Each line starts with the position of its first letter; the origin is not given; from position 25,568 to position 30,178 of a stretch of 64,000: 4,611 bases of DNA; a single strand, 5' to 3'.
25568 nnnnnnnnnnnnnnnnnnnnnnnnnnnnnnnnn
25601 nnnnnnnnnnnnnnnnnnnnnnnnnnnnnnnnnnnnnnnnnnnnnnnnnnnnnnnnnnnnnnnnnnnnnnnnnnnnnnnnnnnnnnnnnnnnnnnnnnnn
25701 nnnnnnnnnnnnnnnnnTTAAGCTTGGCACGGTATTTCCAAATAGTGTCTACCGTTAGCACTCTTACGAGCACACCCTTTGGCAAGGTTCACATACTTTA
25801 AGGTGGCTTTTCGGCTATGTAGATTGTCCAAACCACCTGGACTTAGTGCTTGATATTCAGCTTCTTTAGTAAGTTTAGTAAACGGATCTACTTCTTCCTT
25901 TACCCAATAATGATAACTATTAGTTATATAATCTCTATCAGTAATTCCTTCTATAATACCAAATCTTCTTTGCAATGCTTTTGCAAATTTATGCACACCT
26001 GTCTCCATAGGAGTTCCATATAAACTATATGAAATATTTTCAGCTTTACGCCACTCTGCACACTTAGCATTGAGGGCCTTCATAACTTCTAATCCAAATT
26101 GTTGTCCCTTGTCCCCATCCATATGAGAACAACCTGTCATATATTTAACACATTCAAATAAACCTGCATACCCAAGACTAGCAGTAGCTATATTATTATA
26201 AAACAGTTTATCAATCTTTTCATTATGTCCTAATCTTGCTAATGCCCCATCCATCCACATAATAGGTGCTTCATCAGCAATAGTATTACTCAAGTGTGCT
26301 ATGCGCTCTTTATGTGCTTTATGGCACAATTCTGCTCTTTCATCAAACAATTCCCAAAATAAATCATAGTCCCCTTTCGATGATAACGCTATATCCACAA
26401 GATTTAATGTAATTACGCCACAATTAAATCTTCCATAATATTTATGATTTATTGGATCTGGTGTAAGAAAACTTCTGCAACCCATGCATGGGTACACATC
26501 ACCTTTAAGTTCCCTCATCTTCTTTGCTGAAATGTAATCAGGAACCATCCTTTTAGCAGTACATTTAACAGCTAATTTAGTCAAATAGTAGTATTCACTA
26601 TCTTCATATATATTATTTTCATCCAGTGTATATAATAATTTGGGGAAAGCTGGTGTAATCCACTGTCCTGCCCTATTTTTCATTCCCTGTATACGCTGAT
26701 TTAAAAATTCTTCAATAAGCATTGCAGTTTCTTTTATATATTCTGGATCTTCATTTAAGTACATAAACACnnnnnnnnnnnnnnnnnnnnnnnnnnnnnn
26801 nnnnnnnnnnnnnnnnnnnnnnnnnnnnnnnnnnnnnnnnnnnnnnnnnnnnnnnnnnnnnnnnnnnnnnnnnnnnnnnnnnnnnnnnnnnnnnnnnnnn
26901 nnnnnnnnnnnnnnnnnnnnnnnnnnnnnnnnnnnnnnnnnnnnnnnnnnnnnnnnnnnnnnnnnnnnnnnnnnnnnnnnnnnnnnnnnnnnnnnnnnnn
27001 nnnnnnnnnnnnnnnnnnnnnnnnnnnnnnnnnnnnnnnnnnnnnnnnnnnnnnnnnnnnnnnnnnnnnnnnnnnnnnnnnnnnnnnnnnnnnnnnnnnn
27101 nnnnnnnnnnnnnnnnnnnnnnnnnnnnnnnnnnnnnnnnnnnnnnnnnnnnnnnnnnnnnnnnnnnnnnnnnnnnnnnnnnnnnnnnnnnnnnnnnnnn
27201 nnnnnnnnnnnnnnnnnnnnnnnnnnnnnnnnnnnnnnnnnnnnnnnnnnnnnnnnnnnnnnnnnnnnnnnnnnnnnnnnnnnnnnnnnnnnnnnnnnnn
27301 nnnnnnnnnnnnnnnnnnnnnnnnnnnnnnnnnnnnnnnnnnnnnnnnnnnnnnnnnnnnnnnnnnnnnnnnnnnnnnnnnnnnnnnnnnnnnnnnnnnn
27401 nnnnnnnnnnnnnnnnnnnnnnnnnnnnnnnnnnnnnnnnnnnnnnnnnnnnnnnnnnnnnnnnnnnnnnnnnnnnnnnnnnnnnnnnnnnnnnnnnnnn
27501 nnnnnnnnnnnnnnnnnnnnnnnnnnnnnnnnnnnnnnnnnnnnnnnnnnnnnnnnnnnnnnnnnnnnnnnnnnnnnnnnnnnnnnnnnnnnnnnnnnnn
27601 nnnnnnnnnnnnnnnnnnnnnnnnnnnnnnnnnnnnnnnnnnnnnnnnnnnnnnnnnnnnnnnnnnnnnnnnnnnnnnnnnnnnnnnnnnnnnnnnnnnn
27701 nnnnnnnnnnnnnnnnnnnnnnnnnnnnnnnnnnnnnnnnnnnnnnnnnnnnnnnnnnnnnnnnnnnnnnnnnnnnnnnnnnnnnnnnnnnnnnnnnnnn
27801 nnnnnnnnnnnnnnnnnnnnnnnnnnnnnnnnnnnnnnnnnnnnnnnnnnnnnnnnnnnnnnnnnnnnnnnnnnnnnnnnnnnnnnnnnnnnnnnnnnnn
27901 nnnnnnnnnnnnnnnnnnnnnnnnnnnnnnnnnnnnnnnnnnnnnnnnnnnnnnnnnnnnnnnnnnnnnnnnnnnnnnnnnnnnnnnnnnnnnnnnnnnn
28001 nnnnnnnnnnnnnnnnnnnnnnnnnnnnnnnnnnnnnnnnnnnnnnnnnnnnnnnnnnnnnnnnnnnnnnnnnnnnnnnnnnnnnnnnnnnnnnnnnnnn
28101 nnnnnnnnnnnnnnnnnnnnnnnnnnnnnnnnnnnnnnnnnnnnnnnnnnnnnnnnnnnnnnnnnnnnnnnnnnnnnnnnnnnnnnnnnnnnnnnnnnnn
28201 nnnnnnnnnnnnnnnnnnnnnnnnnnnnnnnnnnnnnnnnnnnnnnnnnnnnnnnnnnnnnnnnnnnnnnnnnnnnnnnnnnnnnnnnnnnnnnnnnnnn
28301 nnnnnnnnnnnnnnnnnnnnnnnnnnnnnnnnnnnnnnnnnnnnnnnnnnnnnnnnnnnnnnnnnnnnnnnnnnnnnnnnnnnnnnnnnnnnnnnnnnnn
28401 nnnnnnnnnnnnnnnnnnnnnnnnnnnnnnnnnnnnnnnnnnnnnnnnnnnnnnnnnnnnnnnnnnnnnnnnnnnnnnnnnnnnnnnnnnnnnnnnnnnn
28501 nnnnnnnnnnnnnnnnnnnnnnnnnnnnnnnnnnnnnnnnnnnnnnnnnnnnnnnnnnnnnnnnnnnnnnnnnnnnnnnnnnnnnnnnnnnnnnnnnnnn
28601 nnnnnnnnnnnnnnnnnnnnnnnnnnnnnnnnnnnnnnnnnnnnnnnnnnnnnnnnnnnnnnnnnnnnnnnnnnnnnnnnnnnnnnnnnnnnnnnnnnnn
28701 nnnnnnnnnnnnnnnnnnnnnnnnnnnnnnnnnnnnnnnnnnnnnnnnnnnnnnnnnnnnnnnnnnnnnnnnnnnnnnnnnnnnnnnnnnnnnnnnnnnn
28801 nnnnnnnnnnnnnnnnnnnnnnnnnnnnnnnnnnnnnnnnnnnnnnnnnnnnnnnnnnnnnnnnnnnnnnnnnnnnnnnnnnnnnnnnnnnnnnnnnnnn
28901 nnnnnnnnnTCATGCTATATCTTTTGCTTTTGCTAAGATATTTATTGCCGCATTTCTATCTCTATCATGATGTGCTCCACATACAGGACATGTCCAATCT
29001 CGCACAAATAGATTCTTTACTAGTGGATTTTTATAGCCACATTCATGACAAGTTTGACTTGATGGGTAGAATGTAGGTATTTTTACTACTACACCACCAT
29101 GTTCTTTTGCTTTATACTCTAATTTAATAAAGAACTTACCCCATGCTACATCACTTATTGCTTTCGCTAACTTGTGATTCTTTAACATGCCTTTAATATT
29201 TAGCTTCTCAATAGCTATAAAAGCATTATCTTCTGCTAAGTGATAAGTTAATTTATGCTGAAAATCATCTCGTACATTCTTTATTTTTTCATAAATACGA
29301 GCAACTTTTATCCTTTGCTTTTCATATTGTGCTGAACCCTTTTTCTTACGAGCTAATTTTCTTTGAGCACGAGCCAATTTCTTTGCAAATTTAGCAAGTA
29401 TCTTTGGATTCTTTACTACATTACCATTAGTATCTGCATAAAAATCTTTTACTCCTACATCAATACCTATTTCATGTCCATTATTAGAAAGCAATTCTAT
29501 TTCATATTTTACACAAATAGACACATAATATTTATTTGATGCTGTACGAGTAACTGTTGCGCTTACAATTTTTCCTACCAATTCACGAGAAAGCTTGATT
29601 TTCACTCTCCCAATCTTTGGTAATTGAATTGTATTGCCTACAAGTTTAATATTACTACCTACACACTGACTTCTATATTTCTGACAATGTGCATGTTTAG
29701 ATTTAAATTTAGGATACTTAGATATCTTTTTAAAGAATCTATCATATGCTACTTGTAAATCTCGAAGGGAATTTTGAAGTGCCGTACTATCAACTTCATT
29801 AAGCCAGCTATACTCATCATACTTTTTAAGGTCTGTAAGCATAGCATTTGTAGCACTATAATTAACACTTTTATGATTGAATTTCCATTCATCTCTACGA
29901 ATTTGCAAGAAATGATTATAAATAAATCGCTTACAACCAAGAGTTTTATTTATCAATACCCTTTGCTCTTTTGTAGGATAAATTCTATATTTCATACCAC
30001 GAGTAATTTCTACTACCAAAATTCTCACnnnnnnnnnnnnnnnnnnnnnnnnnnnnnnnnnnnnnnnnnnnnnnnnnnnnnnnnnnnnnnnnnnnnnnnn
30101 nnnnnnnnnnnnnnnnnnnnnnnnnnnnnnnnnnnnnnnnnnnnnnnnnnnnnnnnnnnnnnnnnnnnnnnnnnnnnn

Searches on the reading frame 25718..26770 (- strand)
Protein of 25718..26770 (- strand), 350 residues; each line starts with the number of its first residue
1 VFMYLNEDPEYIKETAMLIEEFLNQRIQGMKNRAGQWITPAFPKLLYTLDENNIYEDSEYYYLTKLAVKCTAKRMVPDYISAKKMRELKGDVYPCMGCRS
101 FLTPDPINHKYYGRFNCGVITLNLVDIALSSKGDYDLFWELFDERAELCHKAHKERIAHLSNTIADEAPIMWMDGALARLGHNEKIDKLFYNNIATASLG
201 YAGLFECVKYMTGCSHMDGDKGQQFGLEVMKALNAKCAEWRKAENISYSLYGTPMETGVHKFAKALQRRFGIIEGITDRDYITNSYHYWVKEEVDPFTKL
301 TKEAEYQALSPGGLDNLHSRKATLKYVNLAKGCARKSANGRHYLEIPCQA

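Call 10: search_protein_families(library=phrogs, proteins=[window:25718-26770:-], max_evalue=0.0001)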
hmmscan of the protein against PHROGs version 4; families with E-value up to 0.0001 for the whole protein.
window:25718-26770:- (350 aa): 4 families
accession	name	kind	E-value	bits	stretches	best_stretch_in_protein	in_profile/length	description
phrog_487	-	moron, auxiliary metabolic gene and host takeover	1.2e-92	312.3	1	13-313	308-611/718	NrdD-like anaerobic ribonucleotide reductase large subunit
phrog_4218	-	DNA, RNA and nucleotide metabolism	1.5e-67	229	1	95-313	10-231/333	anaerobic ribonucleoside reductase large subunit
phrog_26446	-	DNA, RNA and nucleotide metabolism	2.3e-26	93.2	2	109-213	35-138/761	anaerobic ribonucleoside reductase large subunit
phrog_29160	-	DNA, RNA and nucleotide metabolism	4.2e-08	34.5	1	259-313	6-60/158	anaerobic ribonucleoside reductase large subunit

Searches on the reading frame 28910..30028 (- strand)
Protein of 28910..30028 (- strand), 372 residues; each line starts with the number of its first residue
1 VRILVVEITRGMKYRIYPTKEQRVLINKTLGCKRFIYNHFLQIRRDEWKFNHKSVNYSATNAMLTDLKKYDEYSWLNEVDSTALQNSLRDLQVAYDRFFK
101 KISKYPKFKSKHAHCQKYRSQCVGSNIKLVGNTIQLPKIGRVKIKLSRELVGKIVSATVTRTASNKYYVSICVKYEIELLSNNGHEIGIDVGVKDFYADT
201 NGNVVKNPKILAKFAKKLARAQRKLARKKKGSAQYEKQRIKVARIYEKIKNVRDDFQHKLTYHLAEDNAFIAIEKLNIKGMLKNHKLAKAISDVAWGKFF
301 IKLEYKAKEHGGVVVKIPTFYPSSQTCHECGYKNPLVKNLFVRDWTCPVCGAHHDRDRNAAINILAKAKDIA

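Call 10: search_protein_families(library=phrogs, proteins=[window:28910-30028:-], max_evalue=0.0001)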
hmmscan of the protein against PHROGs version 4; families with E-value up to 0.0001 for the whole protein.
window:28910-30028:- (372 aa): 5 families
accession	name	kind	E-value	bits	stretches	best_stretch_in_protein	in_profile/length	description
phrog_506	-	integration and excision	8e-129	431.3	1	8-369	6-365/403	transposase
phrog_13964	-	integration and excision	2.5e-80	270.5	1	10-245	3-236/237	transposase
phrog_12300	-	integration and excision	8.1e-60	203.4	1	129-368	5-241/286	transposase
phrog_17087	-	unknown function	4e-39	135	1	237-369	2-133/141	-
phrog_25073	-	unknown function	1.8e-13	51.5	1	11-111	6-106/114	-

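Call 76: find_homologous_proteins(query=window:28910-30028:-, max_evalue=1e-30)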
Query window:28910-30028:- (372 aa): 7955 proteins with E <= 1e-30 among 8000 candidates; the best 120 are listed.
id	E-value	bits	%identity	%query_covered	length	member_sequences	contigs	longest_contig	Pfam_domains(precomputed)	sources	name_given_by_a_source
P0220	7.3e-233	790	93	99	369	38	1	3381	PF12323.15,PF01385.26,PF07282.19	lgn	-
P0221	1.4e-219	747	87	98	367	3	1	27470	PF12323.15,PF01385.26,PF07282.19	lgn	-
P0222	2.0e-176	605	71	98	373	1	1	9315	PF12323.15,PF01385.26,PF07282.19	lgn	-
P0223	2.7e-175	601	70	98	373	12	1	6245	PF12323.15,PF01385.26,PF07282.19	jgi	-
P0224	5.5e-173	593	70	99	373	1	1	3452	PF12323.15,PF01385.26,PF07282.19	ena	-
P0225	5.1e-171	587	70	98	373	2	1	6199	PF12323.15,PF01385.26,PF07282.19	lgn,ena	-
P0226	1.3e-169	582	68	99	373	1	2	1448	PF12323.15,PF01385.26,PF07282.19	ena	-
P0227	1.8e-167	575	69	97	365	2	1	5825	PF12323.15,PF01385.26,PF07282.19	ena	-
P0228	2.7e-166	571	67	97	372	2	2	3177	PF12323.15,PF01385.26,PF07282.19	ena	-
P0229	4.5e-165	567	65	100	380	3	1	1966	PF12323.15,PF01385.26,PF07282.19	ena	-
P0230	2.3e-164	565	68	97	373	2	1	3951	PF12323.15,PF01385.26,PF07282.19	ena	-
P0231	1.7e-162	559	66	99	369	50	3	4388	PF12323.15,PF01385.26,PF07282.19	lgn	-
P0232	3.3e-162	558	65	99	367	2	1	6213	PF12323.15,PF01385.26,PF07282.19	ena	-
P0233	2.2e-160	552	66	98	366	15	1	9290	PF12323.15,PF01385.26,PF07282.19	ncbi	-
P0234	9.6e-160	550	66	98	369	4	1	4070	PF12323.15,PF01385.26,PF07282.19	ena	-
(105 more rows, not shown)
